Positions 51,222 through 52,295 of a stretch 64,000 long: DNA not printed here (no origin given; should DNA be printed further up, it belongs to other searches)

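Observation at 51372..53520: Solo full-length TnpB (OMEGA nuclease) with left-end hairpins, presumptive omega-RNA region, and a 266-aa protein of unknown function immediately downstream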

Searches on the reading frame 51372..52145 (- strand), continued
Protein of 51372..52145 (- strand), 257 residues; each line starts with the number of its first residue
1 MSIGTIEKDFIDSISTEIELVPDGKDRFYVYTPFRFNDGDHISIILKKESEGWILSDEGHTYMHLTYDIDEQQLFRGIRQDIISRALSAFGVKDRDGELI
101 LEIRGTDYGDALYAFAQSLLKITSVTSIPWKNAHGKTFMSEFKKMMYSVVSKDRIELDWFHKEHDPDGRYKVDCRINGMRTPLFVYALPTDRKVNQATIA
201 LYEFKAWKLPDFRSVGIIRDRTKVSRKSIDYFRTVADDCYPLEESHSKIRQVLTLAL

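Call 52: search_protein_families(library=padloc, proteins=[window:51372-52145:-, L001:5537-6019:+], max_evalue=1)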
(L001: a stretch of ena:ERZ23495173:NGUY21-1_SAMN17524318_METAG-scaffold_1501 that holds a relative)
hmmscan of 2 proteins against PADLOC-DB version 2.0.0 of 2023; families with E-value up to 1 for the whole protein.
window:51372-52145:- (257 aa): 2 families
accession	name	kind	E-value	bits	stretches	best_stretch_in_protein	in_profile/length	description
PDLC04539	PDC-M24B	-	5.4e-12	43.8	1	5-128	6-128/255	-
PDLC04540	PDC-M24B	-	4.6e-10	37.5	1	30-208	27-201/256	-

L001:5537-6019:+ (160 aa): 1 family
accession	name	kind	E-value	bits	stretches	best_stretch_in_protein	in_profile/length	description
PDLC04312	PDC-M02B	-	0.0048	14.2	1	85-142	31-86/384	-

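Call 65: predict_structure(alignment_id=A6)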
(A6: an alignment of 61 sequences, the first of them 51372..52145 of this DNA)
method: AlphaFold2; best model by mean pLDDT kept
length: 257 residues; sequences in the alignment: 61
mean_pLDDT: 85.1   pTM: 0.51
mean pLDDT of the five models: 85.1, 83.3, 81.7, 78.3, 75.0
residues with pLDDT >= 90: 118; 70-90: 116; 50-70: 15; < 50: 8
segments of 3 or more residues with pLDDT < 50: 129-136
pLDDT, mean of each block of 10 residues (from residue 1): 86 89 93 81 92 92 77 77 88 93 89 93 64 56 84 90 92 90 92 93 92 89 83 91 74 66
secondary structure, 60 per line:
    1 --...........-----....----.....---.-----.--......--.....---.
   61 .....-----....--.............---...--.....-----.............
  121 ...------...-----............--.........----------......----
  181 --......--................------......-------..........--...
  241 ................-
elements in order: H3-13 E19-22 E27-31 E44-49 E52-56 H60-65 H71-74 H77-89 E93-95 E98-102 H108-123 H138-149 E155-160 E171-176 E183-188 H191-206 E213-218 H226-235 E238-241 H242-256

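Call 68: fold_search(model_id=the predicted structure, library=pdb)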
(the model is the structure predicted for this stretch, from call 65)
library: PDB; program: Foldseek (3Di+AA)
matches with E <= 10: 668; with E <= 0.001: 0
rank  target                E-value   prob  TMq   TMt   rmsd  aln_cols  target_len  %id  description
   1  8bao_A                1.1e-02  0.97  0.35  0.25  17.0       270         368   11  Dysgonamonadaceae bacterium CRISPR ancillary nuclease 2 (released 2022-11-30)
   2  8bao_B                1.5e-02  0.97  0.34  0.25  13.9       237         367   11  Dysgonamonadaceae bacterium CRISPR ancillary nuclease 2 (released 2022-11-30)
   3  1xmx                  1.5e-02  0.87  0.28  0.21  14.2       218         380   11  Crystal structure of protein VC1899 from Vibrio cholerae (released 2004-11-16)
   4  6ekr                  3.4e-02  0.44  0.29  0.25  19.9       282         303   11  Crystal structure of Type IIP restriction endonuclease Kpn2I (released 2018-10-10)
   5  8fg6_B                4.0e-02  0.44  0.18  0.27  16.5       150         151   10  Design of amyloidogenic peptide traps (released 2024-03-20)
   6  3bm3_B                4.5e-02  0.93  0.35  0.35  15.8       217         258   13  Restriction endonuclease PspGI-substrate DNA complex (released 2008-09-16)
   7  9ibq_A                1.0e-01  0.75  0.30  0.27   7.0       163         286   10  Structure of BstEII with DNA substrate (released 2026-03-04)
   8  3bm3_A                1.0e-01  0.72  0.30  0.30  16.9       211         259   13  Restriction endonuclease PspGI-substrate DNA complex (released 2008-09-16)
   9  3r25_E                1.5e-01  0.09  0.16  0.11  20.3       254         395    9  Crystal structure of enolase superfamily member from Vibrionales bacterium complexed with Mg and Glycerol in the activ (released 2012-03-14)
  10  1ijb                  1.6e-01  0.25  0.21  0.26  15.7       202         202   11  The von Willebrand Factor mutant (I546V) A1 domain (released 2002-07-10)
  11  8u00_A                1.7e-01  0.51  0.18  0.19   5.1        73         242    7  Crystal structure of metallo-beta-lactamase superfamily protein from Caulobacter vibrioides (released 2023-09-27)
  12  1esg_B                1.8e-01  0.87  0.29  0.34   4.6       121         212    7  RESTRICTION ENDONUCLEASE BAMHI BOUND TO A NON-SPECIFIC DNA. (released 2000-05-31)
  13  3sbf_B                2.3e-01  0.06  0.14  0.10  19.3       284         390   10  Crystal structure of the mutant P311A of enolase superfamily member from VIBRIONALES BACTERIUM complexed with Mg and D (released 2012-06-06)
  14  5bv8                  2.5e-01  0.35  0.21  0.26  11.8       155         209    9  G1324S mutation in von Willebrand Factor A1 domain (released 2015-12-23)
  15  3r25_G                2.6e-01  0.08  0.16  0.12  19.8       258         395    8  Crystal structure of enolase superfamily member from Vibrionales bacterium complexed with Mg and Glycerol in the activ (released 2012-03-14)
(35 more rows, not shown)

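Call 92: search_protein_families(library=pfam, proteins=[L026:3628-4815:+, L023:3567-4796:+, L054:1260-2501:+, L083:3569-5020:+, L013:4015-4605:-, L033:4284-4991:+, L081:3557-4543:+, L043:3555-4538:+], max_evalue=0.001)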
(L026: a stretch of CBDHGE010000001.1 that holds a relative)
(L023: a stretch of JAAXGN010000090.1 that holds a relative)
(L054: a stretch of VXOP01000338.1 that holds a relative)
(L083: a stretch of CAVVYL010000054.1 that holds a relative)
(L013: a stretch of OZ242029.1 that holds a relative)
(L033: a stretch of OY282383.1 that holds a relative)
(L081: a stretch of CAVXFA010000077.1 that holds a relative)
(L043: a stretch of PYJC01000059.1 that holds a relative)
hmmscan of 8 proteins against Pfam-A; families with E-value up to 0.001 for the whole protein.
L026:3628-4815:+ (395 aa): 1 family
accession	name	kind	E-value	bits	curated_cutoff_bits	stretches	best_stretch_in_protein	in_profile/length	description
PF01420.25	Methylase_S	-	2e-44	152.2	22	2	9-188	3-167/168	Type I restriction modification DNA specificity domain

L023:3567-4796:+ (409 aa): 1 family
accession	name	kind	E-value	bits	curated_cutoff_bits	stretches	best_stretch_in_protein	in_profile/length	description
PF01420.25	Methylase_S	-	7.1e-24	85.3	22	2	10-176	3-157/168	Type I restriction modification DNA specificity domain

L054:1260-2501:+ (413 aa): 2 families
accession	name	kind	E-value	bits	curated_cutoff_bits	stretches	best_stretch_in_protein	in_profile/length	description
PF01420.25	Methylase_S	-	7.4e-21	75.5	22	1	221-385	3-166/168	Type I restriction modification DNA specificity domain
PF10393.14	Matrilin_ccoil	-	0.00093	19.3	26.3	0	143-169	15-44/45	Trimeric coiled-coil oligomerisation domain of matrilin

L083:3569-5020:+ (483 aa): 1 family
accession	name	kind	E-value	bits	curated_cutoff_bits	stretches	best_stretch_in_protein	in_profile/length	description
PF00271.37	Helicase_C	-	2.3e-21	76.6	23.5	1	12-84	39-110/110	Helicase conserved C-terminal domain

L013:4015-4605:- (196 aa): 1 family
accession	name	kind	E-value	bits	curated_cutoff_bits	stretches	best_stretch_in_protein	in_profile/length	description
PF05685.18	Uma2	-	7.2e-33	113.9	27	1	13-182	2-168/172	Putative restriction endonuclease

L033:4284-4991:+ (235 aa): 1 family
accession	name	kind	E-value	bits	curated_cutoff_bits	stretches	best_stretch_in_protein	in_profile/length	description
PF05685.18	Uma2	-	8.5e-17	61.6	27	1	23-176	18-165/172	Putative restriction endonuclease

L081:3557-4543:+ (328 aa): 4 families
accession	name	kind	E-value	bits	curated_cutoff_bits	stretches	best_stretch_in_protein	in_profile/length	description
PF09382.16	RQC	-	5.7e-23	81.3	23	1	130-225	12-104/114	RQC domain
PF00570.28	HRDC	-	9.1e-19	67.6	23.8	1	255-321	2-68/68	HRDC domain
PF16124.10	RecQ_Zn_bind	-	2.5e-13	51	25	1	57-116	2-66/66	RecQ zinc-binding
PF00271.37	Helicase_C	-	1.1e-08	35.7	23.5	1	2-45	67-110/110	Helicase conserved C-terminal domain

L043:3555-4538:+ (327 aa): 0 families
